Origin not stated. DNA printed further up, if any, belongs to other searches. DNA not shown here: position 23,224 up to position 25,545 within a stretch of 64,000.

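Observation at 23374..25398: Fusion of a class-II (Ntn) glutamine amidotransferase to a WbuX/PseA-type PP-loop N-acetyl sugar amidotransferase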

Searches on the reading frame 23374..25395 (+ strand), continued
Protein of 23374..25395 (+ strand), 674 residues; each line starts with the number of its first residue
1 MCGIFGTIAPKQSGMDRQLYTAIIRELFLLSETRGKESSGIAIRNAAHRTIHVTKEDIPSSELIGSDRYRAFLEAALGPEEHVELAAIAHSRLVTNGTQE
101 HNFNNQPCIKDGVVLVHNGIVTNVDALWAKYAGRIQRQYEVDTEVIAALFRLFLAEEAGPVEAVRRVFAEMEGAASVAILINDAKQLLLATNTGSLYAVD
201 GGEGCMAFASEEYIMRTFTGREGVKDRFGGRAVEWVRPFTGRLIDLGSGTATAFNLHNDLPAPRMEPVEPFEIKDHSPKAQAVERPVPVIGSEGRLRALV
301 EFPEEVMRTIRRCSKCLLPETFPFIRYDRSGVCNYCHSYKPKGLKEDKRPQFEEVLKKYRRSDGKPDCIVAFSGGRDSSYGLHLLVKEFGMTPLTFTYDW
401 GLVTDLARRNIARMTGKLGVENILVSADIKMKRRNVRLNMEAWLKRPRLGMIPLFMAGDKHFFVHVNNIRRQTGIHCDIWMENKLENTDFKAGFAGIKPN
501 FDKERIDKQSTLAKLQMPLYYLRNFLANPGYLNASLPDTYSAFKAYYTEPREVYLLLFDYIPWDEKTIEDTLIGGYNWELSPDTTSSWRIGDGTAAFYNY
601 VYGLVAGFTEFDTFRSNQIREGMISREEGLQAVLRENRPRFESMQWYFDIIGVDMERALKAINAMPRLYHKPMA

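Call 13: find_encoding_contigs(protein=P0120, flank=10000, max_places=2)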
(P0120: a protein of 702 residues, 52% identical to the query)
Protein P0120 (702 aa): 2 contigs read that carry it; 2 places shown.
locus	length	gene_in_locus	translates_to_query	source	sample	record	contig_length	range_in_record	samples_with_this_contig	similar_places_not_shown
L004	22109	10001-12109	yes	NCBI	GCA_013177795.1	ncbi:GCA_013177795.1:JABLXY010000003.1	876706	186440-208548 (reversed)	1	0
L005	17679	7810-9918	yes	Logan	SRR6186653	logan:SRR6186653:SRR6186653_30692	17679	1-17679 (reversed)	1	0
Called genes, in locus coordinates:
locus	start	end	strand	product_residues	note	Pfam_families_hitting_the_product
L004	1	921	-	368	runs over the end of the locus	PF01075:Glyco_transf_9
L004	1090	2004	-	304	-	PF00535:Glycos_transf_2, PF13641:Glyco_tranf_2_3, PF13632:Glyco_trans_2_3 (faint)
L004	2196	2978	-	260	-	PF00535:Glycos_transf_2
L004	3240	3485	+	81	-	PF22513:FitA-like_RHH, PF03869:Arc (weak)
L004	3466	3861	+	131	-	PF01850:PIN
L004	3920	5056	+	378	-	PF13439:Glyco_transf_4, PF13579:Glyco_trans_4_4 (weak), PF20706:GT4-conflict, PF00534:Glycos_transf_1, PF13692:Glyco_trans_1_4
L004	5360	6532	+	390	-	PF00155:Aminotran_1_2 (weak), PF01041:DegT_DnrJ_EryC1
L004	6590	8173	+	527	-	PF01408:GFO_IDH_MocA, PF22725:GFO_IDH_MocA_C3, PF02894:GFO_IDH_MocA_C (weak), PF25084:LbH_EIF2B (weak), PF00132:Hexapep, PF14602:Hexapep_2 (weak), PF25087:GMPPB_C, PF00132:Hexapep (weak)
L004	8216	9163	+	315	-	PF00535:Glycos_transf_2, PF13641:Glyco_tranf_2_3 (weak)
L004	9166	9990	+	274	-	-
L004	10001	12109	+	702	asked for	PF13522:GATase_6, PF13537:GATase_7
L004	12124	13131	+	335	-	PF14602:Hexapep_2 (faint), PF00132:Hexapep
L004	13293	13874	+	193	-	PF02698:DUF218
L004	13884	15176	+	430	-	PF01943:Polysacc_synt, PF13440:Polysacc_synt_3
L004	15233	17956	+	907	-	-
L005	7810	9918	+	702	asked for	PF13522:GATase_6, PF13537:GATase_7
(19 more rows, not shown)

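Call 18: find_related_loci(query=A1, collection=genome_contigs, flank=10000)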
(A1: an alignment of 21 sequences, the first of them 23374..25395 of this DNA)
Query A1 (674 aa) in genome_contigs; peptide patterns used: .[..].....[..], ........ (x = any residue, [..] = any of these).
599 stretches matched a pattern (row limit reached: there are more); 562 encode a relative of the query (tblastn E <= 1e-3); the best 80 are kept; 80 distinct loci.
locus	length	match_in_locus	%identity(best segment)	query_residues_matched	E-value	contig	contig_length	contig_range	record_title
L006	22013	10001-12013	80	1-669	0e+0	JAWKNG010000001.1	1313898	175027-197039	MAG: Flavobacteriales bacterium isolate AC1.1 AC1.1.fa-1, whole genome shotgun sequence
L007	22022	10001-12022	79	1-671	0e+0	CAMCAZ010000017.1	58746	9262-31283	MAG: Chryseobacterium gleum isolate ZE-13nov19-170 genome assembly, contig: ZE-13nov19-C418, whole genome shotgun sequen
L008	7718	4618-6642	78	1-673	0e+0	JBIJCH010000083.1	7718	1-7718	MAG: Flavobacteriales bacterium isolate ME2006-08-18D11_3300042945_group2_bin231 Rohwer_bin944_scaffold_14424_c1, whole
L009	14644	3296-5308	79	1-669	0e+0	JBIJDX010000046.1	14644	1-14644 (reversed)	MAG: Flavobacteriales bacterium isolate ME2006-08-30D12_3300044970_group2_bin25 Rohwer_bin945_scaffold_2092_c1, whole ge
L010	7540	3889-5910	78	1-671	0e+0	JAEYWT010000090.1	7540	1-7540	MAG: Bacteroidetes bacterium isolate OH_CBlB_283 k127_2878794, whole genome shotgun sequence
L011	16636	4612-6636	78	1-673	0e+0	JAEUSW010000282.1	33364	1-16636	MAG: Flavobacteriales bacterium isolate new MAG-313 k141_2980006, whole genome shotgun sequence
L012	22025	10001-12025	78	1-673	0e+0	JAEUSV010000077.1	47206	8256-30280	MAG: Flavobacteriales bacterium isolate new MAG-312 k141_4042088, whole genome shotgun sequence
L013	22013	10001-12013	78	1-669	0e+0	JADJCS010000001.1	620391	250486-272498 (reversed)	MAG: Flavobacteriales bacterium isolate Aved_18-Q3-R54-62_BATAC.626 tig00004848-10-6199130, whole genome shotgun sequenc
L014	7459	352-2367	78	1-669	0e+0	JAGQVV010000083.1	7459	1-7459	MAG: Flavobacteriales bacterium isolate HKST-UBA112 2012-05-30_1_(paired)_contig_50064, whole genome shotgun sequence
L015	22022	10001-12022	76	1-671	0e+0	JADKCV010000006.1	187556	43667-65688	MAG: Flavobacteriales bacterium isolate OdNE_18-Q3-R46-58_MAXAC.100_sub tig00006216-10-1870240, whole genome shotgun seq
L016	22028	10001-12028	77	1-674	0e+0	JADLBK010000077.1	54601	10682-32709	MAG: Flavobacteriales bacterium isolate SJ163 c_000000467241, whole genome shotgun sequence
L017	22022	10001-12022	72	1-671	0e+0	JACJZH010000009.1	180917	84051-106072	MAG: Flavobacteriales bacterium isolate HK-STAS-BACT-59 HK-STAS-BACT-59_9, whole genome shotgun sequence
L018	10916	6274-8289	79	1-669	0e+0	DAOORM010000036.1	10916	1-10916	MAG TPA_asm: Flavobacteriales bacterium isolate AMR_MDS_2545 NODE_7512_length_10916_cov_3.940705, whole genome shotgun s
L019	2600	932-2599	77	1-553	0e+0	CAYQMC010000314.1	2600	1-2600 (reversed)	MAG TPA_asm: uncultured Chryseobacterium sp. isolate binchicken_co208_44 genome assembly, contig: NODE_57449_length_2600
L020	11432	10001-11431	76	1-475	0e+0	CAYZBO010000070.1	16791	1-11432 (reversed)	MAG TPA_asm: uncultured Chryseobacterium sp. isolate SRP329715_co2_379 genome assembly, contig: NODE_6608_length_16791_c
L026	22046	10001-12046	49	1-669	0e+0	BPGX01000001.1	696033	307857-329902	MAG: Bacteroidia bacterium KatS3mg027 DNA, contig_15448, whole genome shotgun sequence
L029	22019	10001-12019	48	1-669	0e+0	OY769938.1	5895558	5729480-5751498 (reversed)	MAG: Flavobacteriales bacterium isolate 8533b3cd-f90e-4a47-8fbb-482e72fcba36 genome assembly, chromosome: 1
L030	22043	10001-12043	47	1-673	0e+0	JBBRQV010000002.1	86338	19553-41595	MAG: Ignavibacteria bacterium isolate metawrap_la1_8 W_la1_8_k141_1581049L_86338_cov_9.0000, whole genome shotgun sequen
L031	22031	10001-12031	47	1-669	0e+0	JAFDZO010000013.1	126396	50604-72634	MAG: Bacteroidetes bacterium isolate SZAS-86 BACT-TMP-12__13__length-126396, whole genome shotgun sequence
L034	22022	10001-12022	45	1-670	0e+0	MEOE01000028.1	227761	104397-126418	MAG: Bacteroidetes bacterium GWF2_33_16 gwf2_scaffold_43, whole genome shotgun sequence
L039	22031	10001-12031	49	1-665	0e+0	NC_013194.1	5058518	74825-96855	Candidatus Accumulibacter phosphatis, complete sequence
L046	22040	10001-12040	46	1-671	0e+0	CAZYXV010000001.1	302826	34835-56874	MAG TPA_asm: uncultured Anaerolineae bacterium isolate binchicken_co26_194 genome assembly, contig: NODE_15_length_30282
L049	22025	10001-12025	45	1-669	0e+0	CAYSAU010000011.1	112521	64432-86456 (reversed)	MAG TPA_asm: uncultured Prolixibacteraceae bacterium isolate SRP278314_co2_362 genome assembly, contig: NODE_283_length_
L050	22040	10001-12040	43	1-671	0e+0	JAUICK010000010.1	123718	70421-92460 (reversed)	MAG: Bacteroidia bacterium isolate 7_bin.3 NODE_308_length_123718_cov_1.875266, whole genome shotgun sequence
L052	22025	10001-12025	45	1-669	0e+0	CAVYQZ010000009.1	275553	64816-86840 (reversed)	MAG: Candidatus Aminicenantes bacterium isolate MFD04716.bin.2.288 genome assembly, contig: contig_52756, whole genome s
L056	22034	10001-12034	45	1-669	0e+0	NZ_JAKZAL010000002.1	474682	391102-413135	Cognataquiflexum rubidum strain AIY15W NODE_2_length_474682_cov_414.135, whole genome shotgun sequence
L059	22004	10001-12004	45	1-669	0e+0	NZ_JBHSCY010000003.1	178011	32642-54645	Polaribacter marinivivus strain CECT 8655 velvet_auto_83_3, whole genome shotgun sequence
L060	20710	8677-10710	45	1-668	0e+0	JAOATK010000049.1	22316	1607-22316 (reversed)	MAG: Legionella sp. isolate AF21_PE0_C3_S7_39_103 C3_S7_957_length_22316_cov_66, whole genome shotgun sequence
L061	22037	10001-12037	44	1-669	0e+0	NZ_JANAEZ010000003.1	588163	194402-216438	Aquiflexum gelatinilyticum strain XJ19-10 spades_K_25_97_3, whole genome shotgun sequence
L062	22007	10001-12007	45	1-669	0e+0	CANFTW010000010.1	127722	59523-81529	MAG: Bacteroidetes bacterium isolate Jr-16oct17-282 genome assembly, contig: Jr-16oct17-C265, whole genome shotgun seque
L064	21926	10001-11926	46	1-665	0e+0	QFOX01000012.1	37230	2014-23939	MAG: Azospirillum brasilense isolate S2_006_000_R2_60 S2_006_000_R2_scaffold_1135, whole genome shotgun sequence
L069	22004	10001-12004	46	1-669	0e+0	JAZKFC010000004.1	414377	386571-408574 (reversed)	MAG: Bacteroidota bacterium isolate DC_HB_02_SPN181219-bin060_1 DCHB02SPN_B060_1_000000000004, whole genome shotgun sequ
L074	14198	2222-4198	49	1-669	0e+0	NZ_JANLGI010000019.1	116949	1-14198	Bosea sp. 47.2.35 NODE_19_length_116949_cov_139.681044, whole genome shotgun sequence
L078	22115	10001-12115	46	1-668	0e+0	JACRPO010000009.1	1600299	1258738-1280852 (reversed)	MAG: Burkholderiales bacterium isolate NC_groundwater_1989_Pr3_S-0.65um_71_12 SR2-18-Sp65_coassembly_scaffold_157366, wh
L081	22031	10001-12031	44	1-669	0e+0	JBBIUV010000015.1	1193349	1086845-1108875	MAG: Ignavibacteria bacterium isolate QH1S170213_bin_61 NODE_1_length_1193349_cov_9.78718, whole genome shotgun sequence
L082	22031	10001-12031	43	1-669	0e+0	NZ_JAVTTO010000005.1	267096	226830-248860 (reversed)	Asprobacillus argus strain S356 NODE_5_length_267096_cov_64.441819, whole genome shotgun sequence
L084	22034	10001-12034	44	1-669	0e+0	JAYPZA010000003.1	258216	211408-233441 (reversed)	MAG: Flavobacterium sp. isolate 139586_S187_metabat_bins_sens.tsv.119 NODE_6_length_258216_cov_6.609616, whole genome sh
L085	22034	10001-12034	43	1-669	0e+0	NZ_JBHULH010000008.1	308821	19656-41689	Pseudotenacibaculum haliotis strain KCTC 52127 platanus_K_default_8, whole genome shotgun sequence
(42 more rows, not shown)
